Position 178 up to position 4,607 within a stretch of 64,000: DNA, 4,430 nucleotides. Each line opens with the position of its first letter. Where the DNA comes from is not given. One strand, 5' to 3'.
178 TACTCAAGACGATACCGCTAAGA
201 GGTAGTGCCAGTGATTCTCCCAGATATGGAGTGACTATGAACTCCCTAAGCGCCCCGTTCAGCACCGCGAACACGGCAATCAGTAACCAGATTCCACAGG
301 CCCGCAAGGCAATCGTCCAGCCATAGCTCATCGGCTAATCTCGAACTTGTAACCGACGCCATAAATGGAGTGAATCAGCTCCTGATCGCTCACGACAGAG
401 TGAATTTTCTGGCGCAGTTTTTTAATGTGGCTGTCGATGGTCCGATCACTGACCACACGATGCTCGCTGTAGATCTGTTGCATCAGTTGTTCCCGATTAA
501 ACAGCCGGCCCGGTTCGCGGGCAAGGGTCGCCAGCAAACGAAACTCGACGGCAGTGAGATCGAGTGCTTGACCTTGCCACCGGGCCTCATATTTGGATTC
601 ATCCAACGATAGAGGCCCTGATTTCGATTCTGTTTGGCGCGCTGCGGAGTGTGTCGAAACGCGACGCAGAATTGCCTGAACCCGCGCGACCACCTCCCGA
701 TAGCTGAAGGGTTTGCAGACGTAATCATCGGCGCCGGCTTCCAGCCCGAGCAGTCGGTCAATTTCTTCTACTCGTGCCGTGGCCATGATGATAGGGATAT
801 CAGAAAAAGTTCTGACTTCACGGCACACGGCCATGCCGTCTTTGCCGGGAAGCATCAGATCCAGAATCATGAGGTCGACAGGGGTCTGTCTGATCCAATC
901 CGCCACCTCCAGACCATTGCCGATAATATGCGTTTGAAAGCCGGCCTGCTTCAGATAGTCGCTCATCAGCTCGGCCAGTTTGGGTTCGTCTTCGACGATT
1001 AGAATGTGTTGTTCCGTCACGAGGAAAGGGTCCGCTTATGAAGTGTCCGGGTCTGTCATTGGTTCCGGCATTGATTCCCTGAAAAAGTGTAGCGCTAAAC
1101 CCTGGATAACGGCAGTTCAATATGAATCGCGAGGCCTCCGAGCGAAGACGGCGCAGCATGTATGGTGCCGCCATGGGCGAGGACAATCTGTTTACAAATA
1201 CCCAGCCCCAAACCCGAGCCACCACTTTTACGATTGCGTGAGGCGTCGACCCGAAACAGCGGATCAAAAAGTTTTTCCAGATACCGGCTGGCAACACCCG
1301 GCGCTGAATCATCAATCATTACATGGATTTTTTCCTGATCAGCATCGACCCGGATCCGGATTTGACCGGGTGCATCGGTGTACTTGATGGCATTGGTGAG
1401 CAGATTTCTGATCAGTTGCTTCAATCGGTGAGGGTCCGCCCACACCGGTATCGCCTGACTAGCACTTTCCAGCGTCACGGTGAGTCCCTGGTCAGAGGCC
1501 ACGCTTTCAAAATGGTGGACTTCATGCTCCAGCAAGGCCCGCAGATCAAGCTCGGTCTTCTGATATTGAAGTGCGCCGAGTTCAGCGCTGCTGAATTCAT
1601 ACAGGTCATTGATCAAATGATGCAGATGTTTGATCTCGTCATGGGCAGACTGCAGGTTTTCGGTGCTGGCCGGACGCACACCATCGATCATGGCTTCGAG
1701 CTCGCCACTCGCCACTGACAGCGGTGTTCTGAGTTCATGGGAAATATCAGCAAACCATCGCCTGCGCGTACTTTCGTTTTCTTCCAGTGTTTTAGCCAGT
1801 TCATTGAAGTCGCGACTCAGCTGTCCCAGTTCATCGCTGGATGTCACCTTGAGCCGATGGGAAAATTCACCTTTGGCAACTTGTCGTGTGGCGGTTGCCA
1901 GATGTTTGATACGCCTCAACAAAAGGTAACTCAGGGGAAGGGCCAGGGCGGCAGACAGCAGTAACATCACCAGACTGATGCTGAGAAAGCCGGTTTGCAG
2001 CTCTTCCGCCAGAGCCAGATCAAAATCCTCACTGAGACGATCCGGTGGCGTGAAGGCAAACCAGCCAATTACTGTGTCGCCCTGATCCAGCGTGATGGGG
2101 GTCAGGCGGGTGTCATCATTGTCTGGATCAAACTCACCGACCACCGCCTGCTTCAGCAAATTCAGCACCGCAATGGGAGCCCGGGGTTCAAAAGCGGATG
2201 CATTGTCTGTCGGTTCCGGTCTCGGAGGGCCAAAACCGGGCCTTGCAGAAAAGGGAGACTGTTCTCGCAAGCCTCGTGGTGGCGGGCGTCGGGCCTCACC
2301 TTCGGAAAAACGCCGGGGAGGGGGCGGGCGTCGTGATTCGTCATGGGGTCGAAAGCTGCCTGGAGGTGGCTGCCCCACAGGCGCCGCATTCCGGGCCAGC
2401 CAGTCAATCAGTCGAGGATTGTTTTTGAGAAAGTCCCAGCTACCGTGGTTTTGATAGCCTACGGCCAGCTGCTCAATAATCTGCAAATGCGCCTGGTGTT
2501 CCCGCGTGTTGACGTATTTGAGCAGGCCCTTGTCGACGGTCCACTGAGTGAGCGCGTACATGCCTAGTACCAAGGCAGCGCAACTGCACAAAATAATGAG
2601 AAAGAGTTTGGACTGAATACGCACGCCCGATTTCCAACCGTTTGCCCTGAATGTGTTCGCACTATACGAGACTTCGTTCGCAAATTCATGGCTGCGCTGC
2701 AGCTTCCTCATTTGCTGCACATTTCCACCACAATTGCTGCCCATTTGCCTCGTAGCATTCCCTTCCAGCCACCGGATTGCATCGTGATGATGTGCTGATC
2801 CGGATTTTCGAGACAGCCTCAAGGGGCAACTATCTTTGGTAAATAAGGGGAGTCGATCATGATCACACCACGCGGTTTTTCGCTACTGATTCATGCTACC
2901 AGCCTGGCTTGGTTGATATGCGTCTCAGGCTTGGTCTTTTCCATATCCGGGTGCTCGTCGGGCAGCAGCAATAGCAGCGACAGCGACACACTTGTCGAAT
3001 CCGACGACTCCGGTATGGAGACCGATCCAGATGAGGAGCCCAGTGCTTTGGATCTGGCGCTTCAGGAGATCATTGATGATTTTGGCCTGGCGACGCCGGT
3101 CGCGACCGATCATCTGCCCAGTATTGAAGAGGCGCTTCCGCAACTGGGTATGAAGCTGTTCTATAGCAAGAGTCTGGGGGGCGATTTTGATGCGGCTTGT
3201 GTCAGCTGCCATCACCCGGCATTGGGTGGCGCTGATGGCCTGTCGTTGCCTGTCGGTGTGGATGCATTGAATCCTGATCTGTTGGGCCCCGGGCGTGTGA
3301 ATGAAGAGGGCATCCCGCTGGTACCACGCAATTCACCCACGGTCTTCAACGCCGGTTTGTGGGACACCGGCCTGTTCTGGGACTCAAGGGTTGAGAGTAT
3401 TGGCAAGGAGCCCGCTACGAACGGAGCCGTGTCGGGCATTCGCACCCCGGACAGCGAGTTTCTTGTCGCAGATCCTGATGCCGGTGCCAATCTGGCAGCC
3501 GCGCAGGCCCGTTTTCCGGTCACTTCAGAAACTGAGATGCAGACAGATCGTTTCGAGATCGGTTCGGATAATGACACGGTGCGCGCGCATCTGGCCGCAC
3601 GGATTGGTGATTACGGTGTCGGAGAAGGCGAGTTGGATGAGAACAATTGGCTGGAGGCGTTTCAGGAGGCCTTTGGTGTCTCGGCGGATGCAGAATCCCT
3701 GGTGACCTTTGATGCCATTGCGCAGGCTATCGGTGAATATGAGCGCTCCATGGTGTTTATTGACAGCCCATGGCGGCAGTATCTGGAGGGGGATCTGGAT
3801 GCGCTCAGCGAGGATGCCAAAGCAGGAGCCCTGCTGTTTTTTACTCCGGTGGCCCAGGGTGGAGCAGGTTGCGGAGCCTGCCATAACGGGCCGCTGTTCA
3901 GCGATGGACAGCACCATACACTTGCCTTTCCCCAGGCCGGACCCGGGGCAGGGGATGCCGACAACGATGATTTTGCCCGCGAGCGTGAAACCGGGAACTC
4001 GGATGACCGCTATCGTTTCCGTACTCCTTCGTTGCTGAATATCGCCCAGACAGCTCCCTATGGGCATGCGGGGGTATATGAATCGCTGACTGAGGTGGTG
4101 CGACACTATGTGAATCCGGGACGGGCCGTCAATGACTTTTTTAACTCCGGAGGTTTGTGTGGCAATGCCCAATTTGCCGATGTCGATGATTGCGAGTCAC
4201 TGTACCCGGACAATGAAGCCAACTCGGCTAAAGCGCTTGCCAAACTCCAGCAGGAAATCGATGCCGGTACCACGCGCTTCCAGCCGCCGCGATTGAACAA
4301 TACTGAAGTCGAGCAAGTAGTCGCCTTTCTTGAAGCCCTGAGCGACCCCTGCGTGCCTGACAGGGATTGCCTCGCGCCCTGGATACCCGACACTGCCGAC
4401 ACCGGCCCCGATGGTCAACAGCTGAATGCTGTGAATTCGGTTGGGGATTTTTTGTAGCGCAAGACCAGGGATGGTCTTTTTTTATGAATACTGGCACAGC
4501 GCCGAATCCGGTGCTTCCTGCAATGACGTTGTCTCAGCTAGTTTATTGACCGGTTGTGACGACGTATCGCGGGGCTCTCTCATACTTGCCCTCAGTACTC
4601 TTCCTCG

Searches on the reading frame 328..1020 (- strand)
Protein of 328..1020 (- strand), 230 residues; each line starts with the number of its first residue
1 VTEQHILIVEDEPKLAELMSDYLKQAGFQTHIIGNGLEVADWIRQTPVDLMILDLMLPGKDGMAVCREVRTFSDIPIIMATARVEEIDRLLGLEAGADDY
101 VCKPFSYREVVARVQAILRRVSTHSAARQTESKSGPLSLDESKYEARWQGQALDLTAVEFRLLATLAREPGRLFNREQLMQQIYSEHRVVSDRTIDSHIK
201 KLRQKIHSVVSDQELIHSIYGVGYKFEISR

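Call 37: search_protein_families(library=pfam, proteins=[window:328-1020:-], max_evalue=0.00001)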
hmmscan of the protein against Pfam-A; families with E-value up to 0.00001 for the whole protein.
window:328-1020:- (230 aa): 2 families
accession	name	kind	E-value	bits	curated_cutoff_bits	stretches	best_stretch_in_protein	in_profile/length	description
PF00072.30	Response_reg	-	2.6e-26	92.4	30.2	1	6-115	1-111/111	Response regulator receiver domain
PF00486.34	Trans_reg_C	-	1.6e-22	79.8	26.2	1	150-226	1-77/77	Transcriptional regulatory protein, C terminal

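Call 38: search_protein_families(library=ncbifam, proteins=[window:328-1020:-], max_evalue=1e-10)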
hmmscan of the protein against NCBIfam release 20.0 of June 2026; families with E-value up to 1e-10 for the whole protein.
window:328-1020:- (230 aa): 55 families (the best 25 are shown)
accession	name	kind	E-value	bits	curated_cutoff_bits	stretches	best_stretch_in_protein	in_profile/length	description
NF007982.1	PRK10710.1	equivalog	1.1e-99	332.8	380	1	3-228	7-229/235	envelope stress response regulator BaeR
NF008296.0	PRK11083.1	equivalog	6.3e-72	241.7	273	1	1-227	1-226/228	two-component system response regulator CreB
TIGR02154.1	PhoB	equivalog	3.1e-61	206.6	296.2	1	4-227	3-226/226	phosphate regulon transcriptional regulator PhoB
NF040689.1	MtrAB_MtrA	equivalog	3.8e-61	206.2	300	1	6-225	1-217/219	MtrAB system response regulator MtrA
NF040534.1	resp_reg_YycF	equivalog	2.3e-56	190.6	340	1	5-225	2-226/231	response regulator YycF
NF045944.1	ResRegRpaBCyano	equivalog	7.1e-56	189.1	330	1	7-226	1-227/229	response regulator transcription factor RpaB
NF033117.2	vanR_ACDEGLN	exception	3.4e-55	187.1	350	1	6-227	1-226/226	VanR-ABDEGLN family response regulator transcription factor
NF007005.1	PRK09468.1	equivalog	9.2e-53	179.1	331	1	3-226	3-231/237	osmolarity response regulator transcription factor OmpR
NF041733.1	resp_reg_CseB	equivalog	3.3e-52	177.1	350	1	5-226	2-226/228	two-component system response regulator CseB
NF053854.1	RespRegPhoBBctds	equivalog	4.8e-51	173.3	270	1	6-227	1-225/225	two-component system response regulator PhoB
NF008034.0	PRK10766.1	equivalog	1.4e-50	172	275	1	3-226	2-226/231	two-component system response regulator TorR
TIGR03787.1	marine_sort_RR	equivalog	4.2e-49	167.1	335.7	1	4-227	1-226/227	proteobacterial dedicated sortase system response regulator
NF008199.0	PRK10955.1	equivalog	5.9e-49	167.1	341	1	5-224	3-226/232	envelope stress response regulator transcription factor CpxR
NF041209.1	resp_regPieR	equivalog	9.4e-49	166.1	450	1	6-227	3-228/231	two component system response regulator PieR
NF033120.0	vanR_FM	exception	2.2e-46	158.3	460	1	1-227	1-230/231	vancomycin resistance response regulator transcription factor, VanR-F/VanR-M family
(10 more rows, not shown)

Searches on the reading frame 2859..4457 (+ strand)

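Call 3: search_protein_families(library=pfam, proteins=[window:2859-4457:+], max_evalue=0.01)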
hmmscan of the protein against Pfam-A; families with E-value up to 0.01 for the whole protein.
window:2859-4457:+ (532 aa): 2 families
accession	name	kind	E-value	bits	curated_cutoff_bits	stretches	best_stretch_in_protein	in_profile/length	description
PF03150.19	CCP_MauG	-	2.2e-29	103.4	25.6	1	95-312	5-147/149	Di-haem cytochrome c peroxidase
PF00034.26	Cytochrom_C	-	0.00035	22.3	21.3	0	110-143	8-32/90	Cytochrome c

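Call 4: search_protein_families(library=ncbifam, proteins=[window:2859-4457:+], max_evalue=0.01)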
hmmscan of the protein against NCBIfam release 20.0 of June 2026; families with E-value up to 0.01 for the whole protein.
window:2859-4457:+ (532 aa): 4 families
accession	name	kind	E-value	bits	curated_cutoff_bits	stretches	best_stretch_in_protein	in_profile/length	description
TIGR03981.2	SAM_quin_mod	hypoth_equivalog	1.2e-58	199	340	1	63-420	17-361/411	His-Xaa-Ser system-associated MauG-like protein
TIGR04039.1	MXAN_0977_Heme2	hypoth_equivalog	1.6e-34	119.5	362.85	2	262-426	116-284/336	MbnH family di-heme enzyme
TIGR03791.1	TTQ_mauG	equivalog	1.7e-27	96.4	443.85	2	268-422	111-249/291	tryptophan tryptophylquinone biosynthesis enzyme MauG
TIGR04484.1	thiosulf_SoxA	equivalog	0.0033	16.8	110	0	90-122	104-134/212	sulfur oxidation c-type cytochrome SoxA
